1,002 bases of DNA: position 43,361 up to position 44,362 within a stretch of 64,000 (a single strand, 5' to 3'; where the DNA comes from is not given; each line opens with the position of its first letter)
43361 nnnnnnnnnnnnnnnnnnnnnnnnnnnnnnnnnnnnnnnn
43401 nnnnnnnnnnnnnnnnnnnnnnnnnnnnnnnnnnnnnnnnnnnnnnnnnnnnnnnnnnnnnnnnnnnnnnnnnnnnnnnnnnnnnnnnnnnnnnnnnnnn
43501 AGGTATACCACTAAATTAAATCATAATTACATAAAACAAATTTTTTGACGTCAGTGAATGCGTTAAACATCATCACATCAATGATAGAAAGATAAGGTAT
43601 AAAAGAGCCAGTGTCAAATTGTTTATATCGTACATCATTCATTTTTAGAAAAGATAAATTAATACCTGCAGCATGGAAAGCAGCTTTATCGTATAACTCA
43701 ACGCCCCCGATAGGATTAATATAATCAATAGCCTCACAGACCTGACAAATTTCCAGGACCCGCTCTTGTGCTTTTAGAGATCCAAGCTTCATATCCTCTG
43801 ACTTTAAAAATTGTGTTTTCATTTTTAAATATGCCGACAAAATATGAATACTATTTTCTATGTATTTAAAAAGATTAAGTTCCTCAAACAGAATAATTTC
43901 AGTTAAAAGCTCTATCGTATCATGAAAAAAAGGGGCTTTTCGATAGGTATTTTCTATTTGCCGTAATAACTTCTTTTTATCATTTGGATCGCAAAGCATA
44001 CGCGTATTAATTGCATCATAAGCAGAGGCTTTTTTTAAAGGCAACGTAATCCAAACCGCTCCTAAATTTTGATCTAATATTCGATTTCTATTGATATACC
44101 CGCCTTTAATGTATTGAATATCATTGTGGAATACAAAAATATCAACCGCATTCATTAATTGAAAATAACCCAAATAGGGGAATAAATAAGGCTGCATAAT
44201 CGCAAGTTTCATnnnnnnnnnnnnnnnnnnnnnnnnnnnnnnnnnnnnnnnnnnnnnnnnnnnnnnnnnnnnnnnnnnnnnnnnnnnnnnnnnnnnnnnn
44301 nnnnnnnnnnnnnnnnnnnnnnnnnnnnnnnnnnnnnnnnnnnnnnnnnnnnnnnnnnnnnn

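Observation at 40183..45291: Tightly coupled module: DegT - WbqC - formyltransferase - two paralogous beta-propeller proteins - methyltransferase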

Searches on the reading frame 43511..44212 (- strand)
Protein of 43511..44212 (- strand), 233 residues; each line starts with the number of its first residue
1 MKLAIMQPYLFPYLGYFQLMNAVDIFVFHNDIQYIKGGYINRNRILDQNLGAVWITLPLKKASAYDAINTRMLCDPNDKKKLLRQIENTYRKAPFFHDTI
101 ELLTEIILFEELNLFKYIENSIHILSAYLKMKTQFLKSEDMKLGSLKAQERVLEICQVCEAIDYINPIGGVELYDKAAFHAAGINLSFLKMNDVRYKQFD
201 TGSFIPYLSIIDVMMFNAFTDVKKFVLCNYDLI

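Call 3: search_protein_families(library=pfam, proteins=[window:43511-44185:-], max_evalue=0.1)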
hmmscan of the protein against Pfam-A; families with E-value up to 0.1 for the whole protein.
window:43511-44185:- (224 aa): 2 families
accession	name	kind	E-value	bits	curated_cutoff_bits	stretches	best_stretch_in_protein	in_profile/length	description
PF08889.16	WbqC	-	8.6e-64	215.8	21.3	1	1-212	4-215/218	WbqC-like protein family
PF06260.17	DUF1024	-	0.017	15.9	27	1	67-98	19-50/82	Protein of unknown function (DUF1024)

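Call 4: search_protein_families(library=ncbifam, proteins=[window:43511-44185:-], max_evalue=0.1)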
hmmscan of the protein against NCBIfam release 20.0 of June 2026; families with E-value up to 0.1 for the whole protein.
window:43511-44185:- (224 aa): 0 families

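Call 21: find_homologous_proteins(query=window:43511-44185:-, max_evalue=0.00001)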
Query window:43511-44185:- (224 aa): 7922 proteins with E <= 0.00001 among 8000 candidates; the best 120 are listed.
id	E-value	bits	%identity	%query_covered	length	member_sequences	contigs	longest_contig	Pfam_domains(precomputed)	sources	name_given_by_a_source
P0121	1.9e-145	500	100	100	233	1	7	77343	PF08889.17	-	-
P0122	1.2e-102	360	79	93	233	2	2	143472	PF08889.17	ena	-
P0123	1.6e-80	288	63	100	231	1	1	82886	PF08889.17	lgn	-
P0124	4.0e-61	225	51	100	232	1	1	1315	PF08889.17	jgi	jgi:WbqC-like protein family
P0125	2.1e-60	222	52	100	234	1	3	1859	PF08889.17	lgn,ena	-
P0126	1.5e-59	219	50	97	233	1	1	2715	PF08889.17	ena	-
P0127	5.7e-59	217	51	100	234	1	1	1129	PF08889.17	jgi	-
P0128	7.1e-59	217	50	100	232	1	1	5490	PF08889.17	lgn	-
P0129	1.4e-58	216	51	97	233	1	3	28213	PF08889.17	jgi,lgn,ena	-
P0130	1.6e-58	216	50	100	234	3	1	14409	PF08889.17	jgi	jgi:hypothetical protein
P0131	2.0e-58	216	53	97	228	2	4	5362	PF08889.17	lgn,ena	-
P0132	2.1e-58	216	48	100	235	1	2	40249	PF08889.17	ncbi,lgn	-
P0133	2.2e-58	216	50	100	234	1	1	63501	PF08889.17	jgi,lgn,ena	-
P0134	4.7e-58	215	49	100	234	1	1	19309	PF08889.17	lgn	-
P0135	5.2e-58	214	48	100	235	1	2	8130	PF08889.17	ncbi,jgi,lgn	-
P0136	5.2e-58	214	51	99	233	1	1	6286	PF08889.17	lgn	-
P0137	5.3e-58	214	50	100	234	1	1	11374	PF08889.17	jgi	jgi:hypothetical protein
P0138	5.5e-58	214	50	100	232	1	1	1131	PF08889.17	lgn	-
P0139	6.1e-58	214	49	97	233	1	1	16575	PF08889.17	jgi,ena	-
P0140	6.8e-58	214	50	98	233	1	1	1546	PF08889.17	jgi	jgi:hypothetical protein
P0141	7.4e-58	214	49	97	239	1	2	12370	PF08889.17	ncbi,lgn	-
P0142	8.4e-58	214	48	100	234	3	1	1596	PF08889.17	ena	-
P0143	9.9e-58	213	50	100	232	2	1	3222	PF08889.17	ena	-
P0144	1.1e-57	213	50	100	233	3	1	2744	PF08889.17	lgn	-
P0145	1.2e-57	213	48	100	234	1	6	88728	PF08889.17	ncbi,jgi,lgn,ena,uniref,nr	ncbi:MAG: hypothetical protein COY66_00270 [Candidatus Kerfeldbacteria bacterium CG_4_10_14_0_8_um_f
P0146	1.2e-57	213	48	99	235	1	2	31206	PF08889.17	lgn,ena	-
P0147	1.3e-57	213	53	95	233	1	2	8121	PF08889.17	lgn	-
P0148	1.3e-57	213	50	100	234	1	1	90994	PF08889.17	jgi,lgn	jgi:hypothetical protein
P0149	1.7e-57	213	50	97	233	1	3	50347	PF08889.17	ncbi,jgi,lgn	-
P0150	2.1e-57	212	52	93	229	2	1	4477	PF08889.17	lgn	-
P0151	2.3e-57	212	53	97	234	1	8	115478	PF08889.17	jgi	jgi:hypothetical protein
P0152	2.5e-57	212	50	100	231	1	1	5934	PF08889.17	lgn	-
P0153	2.6e-57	212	48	100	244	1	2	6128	PF08889.17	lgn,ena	-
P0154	2.6e-57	212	48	100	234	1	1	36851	PF08889.17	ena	-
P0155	2.9e-57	212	50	100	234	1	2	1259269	PF08889.17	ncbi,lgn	-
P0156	3.2e-57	212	49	100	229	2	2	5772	PF08889.17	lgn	-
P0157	3.7e-57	212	49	100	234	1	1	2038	PF08889.17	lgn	-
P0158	3.8e-57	212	51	96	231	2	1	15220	PF08889.17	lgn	-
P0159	4.1e-57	211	50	100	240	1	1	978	PF08889.17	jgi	jgi:hypothetical protein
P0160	4.3e-57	211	50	100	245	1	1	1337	PF08889.17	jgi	-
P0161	4.9e-57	211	48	100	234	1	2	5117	PF08889.17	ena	-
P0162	5.2e-57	211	51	100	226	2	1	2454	PF08889.17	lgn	-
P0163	6.3e-57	211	49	100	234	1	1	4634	PF08889.17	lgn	-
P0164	6.9e-57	211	47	100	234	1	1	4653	PF08889.17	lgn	-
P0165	7.2e-57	211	52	100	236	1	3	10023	PF08889.17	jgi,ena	-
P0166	7.4e-57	211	50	99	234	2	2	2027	PF08889.17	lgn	-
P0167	7.4e-57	211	48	100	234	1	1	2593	PF08889.17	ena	-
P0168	8.2e-57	210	50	100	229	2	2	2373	PF08889.17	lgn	-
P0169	9.6e-57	210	52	97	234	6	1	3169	PF08889.17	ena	-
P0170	1.1e-56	210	48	100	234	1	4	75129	PF08889.17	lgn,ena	-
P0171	1.1e-56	210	48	100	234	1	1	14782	PF08889.17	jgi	jgi:WbqC-like protein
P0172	1.1e-56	210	51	100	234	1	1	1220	PF08889.17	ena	-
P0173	1.1e-56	210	48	100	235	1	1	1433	PF08889.17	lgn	-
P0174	1.1e-56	210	48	100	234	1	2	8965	PF08889.17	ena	-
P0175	1.2e-56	210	47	100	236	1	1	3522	PF08889.17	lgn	-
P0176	1.2e-56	210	49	100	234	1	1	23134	PF08889.17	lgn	-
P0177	1.3e-56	210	50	96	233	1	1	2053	PF08889.17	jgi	jgi:hypothetical protein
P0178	1.3e-56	210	48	100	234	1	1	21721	PF08889.17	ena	-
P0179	1.4e-56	210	48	100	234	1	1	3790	PF08889.17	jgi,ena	-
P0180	1.5e-56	210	46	99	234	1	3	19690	PF08889.17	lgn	-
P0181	1.6e-56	209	51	100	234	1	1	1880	PF08889.17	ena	-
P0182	1.6e-56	209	47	100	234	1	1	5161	PF08889.17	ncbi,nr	ncbi:MAG: hypothetical protein A2V66_17195 [Ignavibacteria bacterium RBG_13_36_8]|nr:MAG: hypothetic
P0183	1.7e-56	209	48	100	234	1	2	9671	PF08889.17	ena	-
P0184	2.4e-56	209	49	100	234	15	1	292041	PF08889.17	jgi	-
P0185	2.4e-56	209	47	99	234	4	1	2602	PF08889.17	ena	-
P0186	2.4e-56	209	49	100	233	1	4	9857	PF08889.17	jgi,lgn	-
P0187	3.1e-56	209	48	100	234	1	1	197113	PF08889.17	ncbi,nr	ncbi:MAG: WbqC family protein [Bacteroidia bacterium]|nr:WbqC family protein [Bacteroidia bacterium]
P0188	3.3e-56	208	49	100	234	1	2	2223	PF08889.17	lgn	-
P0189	3.5e-56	208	50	99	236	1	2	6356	PF08889.17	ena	-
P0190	3.8e-56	208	48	100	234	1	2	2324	PF08889.17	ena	-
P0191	3.8e-56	208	50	100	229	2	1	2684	PF08889.17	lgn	-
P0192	4.1e-56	208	51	97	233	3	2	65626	PF08889.17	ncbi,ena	-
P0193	4.2e-56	208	49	97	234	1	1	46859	PF08889.17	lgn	-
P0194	5.3e-56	208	48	100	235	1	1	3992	PF08889.17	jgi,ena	-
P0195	5.9e-56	208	48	100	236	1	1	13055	PF08889.17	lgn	-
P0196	6.1e-56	208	48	100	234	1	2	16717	PF08889.17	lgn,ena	-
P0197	6.5e-56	208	49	97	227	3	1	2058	PF08889.17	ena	-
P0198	6.6e-56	207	51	93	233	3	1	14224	PF08889.17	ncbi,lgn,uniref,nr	ncbi:MAG: hypothetical protein COT24_02795 [Candidatus Kerfeldbacteria bacterium CG08_land_8_20_14_0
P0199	6.7e-56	207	48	100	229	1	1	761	PF08889.17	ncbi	-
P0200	7.1e-56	207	48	100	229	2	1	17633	PF08889.17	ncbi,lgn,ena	-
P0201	7.2e-56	207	48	100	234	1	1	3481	PF08889.17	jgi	jgi:hypothetical protein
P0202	7.5e-56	207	46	100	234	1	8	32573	PF08889.17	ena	-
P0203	7.5e-56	207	47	100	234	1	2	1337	PF08889.17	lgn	-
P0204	7.9e-56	207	47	100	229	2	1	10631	PF08889.17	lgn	-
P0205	7.9e-56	207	50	100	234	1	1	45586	PF08889.17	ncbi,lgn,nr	ncbi:MAG: WbqC family protein [Proteobacteria bacterium]|nr:WbqC family protein [Pseudomonadota bact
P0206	8.3e-56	207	48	100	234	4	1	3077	PF08889.17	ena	-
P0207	8.8e-56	207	47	100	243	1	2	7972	PF08889.17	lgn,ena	-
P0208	9.0e-56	207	49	100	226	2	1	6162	PF08889.17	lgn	-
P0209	9.7e-56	207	50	95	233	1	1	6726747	PF08889.17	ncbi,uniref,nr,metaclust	ncbi:WbqC family protein [Thalassomonas viridans]|uniref:WbqC family protein n=1 Tax=Thalassomonas v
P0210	9.8e-56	207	43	100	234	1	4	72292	PF08889.17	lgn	-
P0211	1.0e-55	207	50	96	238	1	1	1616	PF08889.17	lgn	-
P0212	1.2e-55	207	48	99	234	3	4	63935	PF08889.17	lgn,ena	-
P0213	1.2e-55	207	49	100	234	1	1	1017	PF08889.17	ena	-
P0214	1.3e-55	207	48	100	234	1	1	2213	PF08889.17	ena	-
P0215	1.4e-55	206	48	100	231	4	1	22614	PF08889.17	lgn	-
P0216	1.4e-55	206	51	100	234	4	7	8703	PF08889.17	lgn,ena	-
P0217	1.5e-55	206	48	100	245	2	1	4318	PF08889.17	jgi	jgi:hypothetical protein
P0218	1.6e-55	206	48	100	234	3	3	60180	PF08889.17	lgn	-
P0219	1.6e-55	206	47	100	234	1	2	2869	PF08889.17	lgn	-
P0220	1.7e-55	206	47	99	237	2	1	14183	PF08889.17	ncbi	-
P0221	1.7e-55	206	47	100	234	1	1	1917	PF08889.17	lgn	-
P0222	1.7e-55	206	47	100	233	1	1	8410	PF08889.17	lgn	-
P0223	1.8e-55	206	48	100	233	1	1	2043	PF08889.17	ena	-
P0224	2.0e-55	206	48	100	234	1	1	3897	PF08889.17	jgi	jgi:WbqC-like protein family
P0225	2.0e-55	206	48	100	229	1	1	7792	PF08889.17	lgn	-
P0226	2.1e-55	206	52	100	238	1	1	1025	PF08889.17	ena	-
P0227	2.1e-55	206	49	100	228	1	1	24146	PF08889.17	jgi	-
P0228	2.1e-55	206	48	100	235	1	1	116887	PF08889.17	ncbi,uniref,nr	ncbi:WbqC family protein [Colwellia sp. D2M02]|uniref:WbqC family protein n=1 Tax=Colwellia sp. D2M0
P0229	2.2e-55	206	50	92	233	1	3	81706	PF08889.17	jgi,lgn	-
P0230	2.2e-55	206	50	100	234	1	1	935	PF08889.17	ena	-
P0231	2.5e-55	206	48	97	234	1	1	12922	PF08889.17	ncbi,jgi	jgi:hypothetical protein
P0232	2.6e-55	206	46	100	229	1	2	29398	PF08889.17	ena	-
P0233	2.7e-55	205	47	100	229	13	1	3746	PF08889.17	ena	-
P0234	2.7e-55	205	46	100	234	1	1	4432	PF08889.17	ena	-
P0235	2.9e-55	205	49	96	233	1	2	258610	PF08889.17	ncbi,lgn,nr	ncbi:MAG: WbqC family protein [Candidatus Rickettsiella isopodorum]|nr:WbqC family protein [Candidat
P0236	3.0e-55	205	46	99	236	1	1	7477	PF08889.17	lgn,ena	-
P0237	3.1e-55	205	47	100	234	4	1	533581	PF08889.17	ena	-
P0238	3.1e-55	205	48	97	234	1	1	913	PF08889.17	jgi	-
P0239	3.2e-55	205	47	100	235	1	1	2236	PF08889.17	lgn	-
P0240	3.2e-55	205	50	100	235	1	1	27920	PF08889.17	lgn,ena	-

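Call 25: search_solved_structures(query=A2, max_evalue=10)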
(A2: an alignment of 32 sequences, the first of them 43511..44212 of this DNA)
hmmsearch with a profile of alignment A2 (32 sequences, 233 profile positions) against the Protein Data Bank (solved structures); distinct sequences matched with E-value up to 10: 1.
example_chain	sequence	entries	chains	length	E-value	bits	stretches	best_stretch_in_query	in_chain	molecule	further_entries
3j79_5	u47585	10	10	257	2.1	11.4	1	40-146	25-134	60S ribosomal protein uL30 | 60S ribosomal protein L7, putative | 60S ribosomal protein L7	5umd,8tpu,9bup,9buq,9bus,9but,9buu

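Call 37: predict_structure(alignment_id=A2)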
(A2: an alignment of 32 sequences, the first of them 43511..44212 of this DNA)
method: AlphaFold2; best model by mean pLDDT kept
length: 233 residues; sequences in the alignment: 32
mean_pLDDT: 90.9   pTM: 0.88
mean pLDDT of the five models: 90.9, 90.5, 89.5, 86.6, 86.0
residues with pLDDT >= 90: 158; 70-90: 63; 50-70: 12; < 50: 0
segments of 3 or more residues with pLDDT < 50: none
pLDDT, mean of each block of 10 residues (from residue 1): 96 93 97 88 85 89 91 92 94 94 96 97 96 97 92 97 91 91 97 71 71 90 86 94
secondary structure, 60 per line:
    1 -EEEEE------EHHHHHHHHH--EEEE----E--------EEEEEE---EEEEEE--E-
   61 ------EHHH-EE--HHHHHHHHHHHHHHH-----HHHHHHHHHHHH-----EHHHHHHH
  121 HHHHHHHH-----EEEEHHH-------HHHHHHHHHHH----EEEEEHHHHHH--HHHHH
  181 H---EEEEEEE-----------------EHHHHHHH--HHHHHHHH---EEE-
elements in order: E2-6 H14-22 E25-28 E42-47 E51-56 H76-90 H96-107 H114-128 E134-137 H148-158 E163-167 H168-173 H176-181 E185-191 H210-216 H219-226 E230-232

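Call 40: fold_search(model_id=the predicted structure, library=pdb)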
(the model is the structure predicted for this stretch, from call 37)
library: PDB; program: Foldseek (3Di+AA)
matches with E <= 10: 542; with E <= 0.001: 1
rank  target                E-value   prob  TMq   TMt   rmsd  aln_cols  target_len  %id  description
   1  4wbd                  4.9e-04  1.00  0.45  0.21  17.7       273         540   11  The crystal structure of BshC from Bacillus subtilis complexed with citrate and ADP (released 2014-12-31)
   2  7rou                  4.9e-02  0.69  0.36  0.26  11.0       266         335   10  Structure of human tyrosyl tRNA synthetase in complex with ML901-Tyr (released 2022-06-08)
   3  1q11                  5.9e-02  0.77  0.34  0.25  11.2       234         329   10  Crystal structure of an active fragment of human tyrosyl-tRNA synthetase with tyrosinol (released 2004-01-06)
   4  5jjp_C                5.9e-02  0.12  0.19  0.13  17.5       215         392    9  Crystal structure of CmiS6 (released 2017-03-22)
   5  3k1z                  7.1e-02  0.28  0.22  0.21  13.1       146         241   11  Crystal Structure of Human Haloacid Dehalogenase-like Hydrolase Domain containing 3 (HDHD3) (released 2009-11-03)
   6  1n3l                  1.2e-01  0.57  0.32  0.23  10.5       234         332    9  Crystal structure of a human aminoacyl-tRNA synthetase cytokine (released 2002-11-20)
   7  2zgv                  1.5e-01  0.08  0.16  0.12  15.5       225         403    9  Crystal Structure of human phosphoglycerate kinase bound to D-ADP (released 2008-07-01)
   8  7me1_A                1.7e-01  0.11  0.22  0.20  14.1       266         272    7  YfeA oligomer crystal 1, form 1 (released 2021-08-25)
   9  5nsf_A                1.7e-01  0.11  0.22  0.17  14.5       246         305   11  Structure of AzuAla (released 2019-01-16)
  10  5thh                  1.9e-01  0.47  0.32  0.24  11.2       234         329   10  Crystal structure of a human tyrosyl-tRNA synthetase mutant (released 2017-05-17)
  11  5w57_A                1.9e-01  0.08  0.22  0.19  16.9       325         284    9  Structure of Holo AztC (released 2017-09-20)
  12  6q1c                  1.9e-01  0.08  0.18  0.17  14.7       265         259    5  Apo YfeA extracted from the E. coli periplasm (released 2019-09-04)
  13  5uxs                  2.0e-01  0.10  0.20  0.18  14.2       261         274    7  X ray structure of the periplasmic ligand binding protein YfeA from Yersinia pestis (released 2017-07-12)
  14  7lm6                  2.0e-01  0.09  0.20  0.18  15.3       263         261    6  Crystal structure of the Zn(II)-bound AdcAII H205L mutant variant of Streptococcus pneumoniae (released 2021-09-29)
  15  2dlc_X                2.6e-01  0.23  0.27  0.19  11.8       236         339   10  Crystal structure of the ternary complex of yeast tyrosyl-tRNA synthetase (released 2007-06-12)
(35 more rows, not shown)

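Call 46: find_encoding_contigs(protein=P0122, flank=9000, max_places=2)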
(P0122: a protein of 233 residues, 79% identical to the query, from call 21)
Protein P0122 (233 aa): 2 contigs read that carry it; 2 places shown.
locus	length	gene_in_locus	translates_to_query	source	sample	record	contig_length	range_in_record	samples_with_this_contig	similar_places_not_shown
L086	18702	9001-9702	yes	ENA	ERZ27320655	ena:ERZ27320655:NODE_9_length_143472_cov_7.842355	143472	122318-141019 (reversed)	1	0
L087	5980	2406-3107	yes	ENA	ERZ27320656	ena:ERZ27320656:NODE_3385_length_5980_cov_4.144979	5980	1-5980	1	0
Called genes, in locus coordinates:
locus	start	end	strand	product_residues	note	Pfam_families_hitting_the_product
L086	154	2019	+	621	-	PF01134:GIDA, PF12831:FAD_oxidored, PF21680:GIDA_C_1st, PF13932:SAM_GIDA_C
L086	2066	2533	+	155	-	PF00210:Ferritin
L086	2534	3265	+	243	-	-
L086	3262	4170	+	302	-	PF03279:Lip_A_acyltrans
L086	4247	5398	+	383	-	PF00438:S-AdoMet_synt_N, PF02772:S-AdoMet_synt_M, PF02773:S-AdoMet_synt_C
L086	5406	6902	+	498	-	-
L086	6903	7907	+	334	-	PF00535:Glycos_transf_2, PF13641:Glyco_tranf_2_3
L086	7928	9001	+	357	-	PF01041:DegT_DnrJ_EryC1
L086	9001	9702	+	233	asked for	PF08889:WbqC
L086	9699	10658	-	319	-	-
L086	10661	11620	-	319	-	PF00251:Glyco_hydro_32N (faint), PF04041:Glyco_hydro_130 (faint), PF22847:Glyco_hydro_43_rel (weak)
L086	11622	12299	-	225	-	PF00149:Metallophos, PF12850:Metallophos_2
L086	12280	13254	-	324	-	PF21360:PylC-like_N (weak), PF15632:ATPgrasp_Ter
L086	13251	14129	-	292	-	PF01073:3Beta_HSD (faint), PF01370:Epimerase, PF07993:NAD_binding_4 (faint), PF16363:GDP_Man_Dehyd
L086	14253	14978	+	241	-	PF05401:NodS, PF13489:Methyltransf_23, PF13847:Methyltransf_31 (weak), PF08241:Methyltransf_11, PF08242:Methyltransf_12, PF13649:Methyltransf_25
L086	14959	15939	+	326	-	PF00535:Glycos_transf_2, PF13641:Glyco_tranf_2_3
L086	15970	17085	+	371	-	-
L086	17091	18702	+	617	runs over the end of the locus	PF13522:GATase_6, PF13537:GATase_7, PF12481:DUF3700 (weak), PF00733:Asn_synthase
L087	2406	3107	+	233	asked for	PF08889:WbqC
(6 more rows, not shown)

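Call 47: find_encoding_contigs(protein=P0235, flank=9000, max_places=2)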
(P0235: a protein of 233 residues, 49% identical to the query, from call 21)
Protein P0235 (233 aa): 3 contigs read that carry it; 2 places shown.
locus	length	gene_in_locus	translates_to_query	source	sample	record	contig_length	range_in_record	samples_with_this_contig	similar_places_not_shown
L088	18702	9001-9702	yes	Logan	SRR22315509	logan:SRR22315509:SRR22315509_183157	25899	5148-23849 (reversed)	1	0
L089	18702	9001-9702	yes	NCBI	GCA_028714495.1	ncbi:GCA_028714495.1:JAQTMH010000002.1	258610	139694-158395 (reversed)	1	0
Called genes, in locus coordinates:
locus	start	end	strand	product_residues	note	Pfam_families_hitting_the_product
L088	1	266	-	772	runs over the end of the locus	?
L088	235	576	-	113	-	PF10066:DUF2304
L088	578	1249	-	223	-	PF00535:Glycos_transf_2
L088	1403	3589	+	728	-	-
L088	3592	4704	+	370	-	PF13439:Glyco_transf_4, PF00534:Glycos_transf_1, PF13692:Glyco_trans_1_4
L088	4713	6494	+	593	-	PF00664:ABC_membrane, PF00005:ABC_tran, PF02463:SMC_N (faint)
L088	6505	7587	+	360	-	PF05050:Methyltransf_21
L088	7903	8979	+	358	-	PF01041:DegT_DnrJ_EryC1, PF01053:Cys_Met_Meta_PP (weak)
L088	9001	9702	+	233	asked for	PF08889:WbqC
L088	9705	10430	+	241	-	PF13489:Methyltransf_23, PF13847:Methyltransf_31 (weak), PF08241:Methyltransf_11, PF08242:Methyltransf_12, PF13649:Methyltransf_25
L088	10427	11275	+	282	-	PF01370:Epimerase, PF04321:RmlD_sub_bind, PF01073:3Beta_HSD (weak), PF16363:GDP_Man_Dehyd, PF02719:Polysacc_synt_2 (weak), PF07993:NAD_binding_4 (faint)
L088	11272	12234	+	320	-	PF15632:ATPgrasp_Ter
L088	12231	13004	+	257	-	PF00149:Metallophos, PF12850:Metallophos_2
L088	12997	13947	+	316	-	PF00251:Glyco_hydro_32N (faint), PF22847:Glyco_hydro_43_rel (weak)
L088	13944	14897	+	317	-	PF04041:Glyco_hydro_130 (faint), PF00251:Glyco_hydro_32N (faint)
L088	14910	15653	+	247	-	PF13489:Methyltransf_23, PF08241:Methyltransf_11, PF08242:Methyltransf_12, PF13649:Methyltransf_25 (weak)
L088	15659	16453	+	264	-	PF02698:DUF218 (weak)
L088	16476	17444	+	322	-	PF00535:Glycos_transf_2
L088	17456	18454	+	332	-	PF00534:Glycos_transf_1 (weak), PF13692:Glyco_trans_1_4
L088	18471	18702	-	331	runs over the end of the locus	PF13489:Methyltransf_23, PF13847:Methyltransf_31, PF08241:Methyltransf_11, PF08242:Methyltransf_12, PF13649:Methyltransf_25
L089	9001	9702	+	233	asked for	PF08889:WbqC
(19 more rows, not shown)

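Call 48: find_encoding_contigs(protein=P0209, flank=9000, max_places=2)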
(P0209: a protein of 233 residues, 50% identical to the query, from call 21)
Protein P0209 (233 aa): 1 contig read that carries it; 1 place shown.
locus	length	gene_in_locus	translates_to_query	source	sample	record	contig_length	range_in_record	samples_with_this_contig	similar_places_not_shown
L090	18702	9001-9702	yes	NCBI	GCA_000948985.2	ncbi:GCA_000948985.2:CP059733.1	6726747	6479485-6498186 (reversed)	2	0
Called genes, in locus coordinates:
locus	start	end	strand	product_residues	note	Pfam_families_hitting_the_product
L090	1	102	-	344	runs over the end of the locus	PF13384:HTH_23, PF13518:HTH_28, PF13551:HTH_29, PF13565:HTH_32, PF13592:HTH_33, PF13358:DDE_3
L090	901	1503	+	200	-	-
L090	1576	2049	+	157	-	PF14352:DUF4402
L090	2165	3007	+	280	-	PF00345:PapD_N (weak)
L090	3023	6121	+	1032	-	PF22904:NOMO1-like_2nd (faint), PF13620:CarboxypepD_reg (faint), PF17210:SdrD_B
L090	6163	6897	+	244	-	PF05036:SPOR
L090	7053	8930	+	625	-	PF18071:HMW1C_N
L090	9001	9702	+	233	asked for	PF08889:WbqC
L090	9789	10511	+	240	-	PF05401:NodS, PF13489:Methyltransf_23, PF13847:Methyltransf_31, PF08241:Methyltransf_11, PF08242:Methyltransf_12, PF13649:Methyltransf_25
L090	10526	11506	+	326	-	PF04616:Glyco_hydro_43 (faint), PF00251:Glyco_hydro_32N (faint)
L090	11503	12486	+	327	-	PF00251:Glyco_hydro_32N (faint)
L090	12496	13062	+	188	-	PF13302:Acetyltransf_3, PF13420:Acetyltransf_4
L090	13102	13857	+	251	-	PF13489:Methyltransf_23, PF05401:NodS (weak), PF08241:Methyltransf_11, PF08242:Methyltransf_12, PF13649:Methyltransf_25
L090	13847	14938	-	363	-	PF01041:DegT_DnrJ_EryC1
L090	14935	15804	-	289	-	PF00483:NTP_transferase, PF12804:NTP_transf_3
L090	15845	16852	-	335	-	PF01073:3Beta_HSD, PF01370:Epimerase, PF02719:Polysacc_synt_2, PF04321:RmlD_sub_bind, PF16363:GDP_Man_Dehyd, PF07993:NAD_binding_4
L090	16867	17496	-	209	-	PF17680:FlgO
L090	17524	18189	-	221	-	PF17680:FlgO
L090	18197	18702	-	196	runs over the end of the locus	PF17680:FlgO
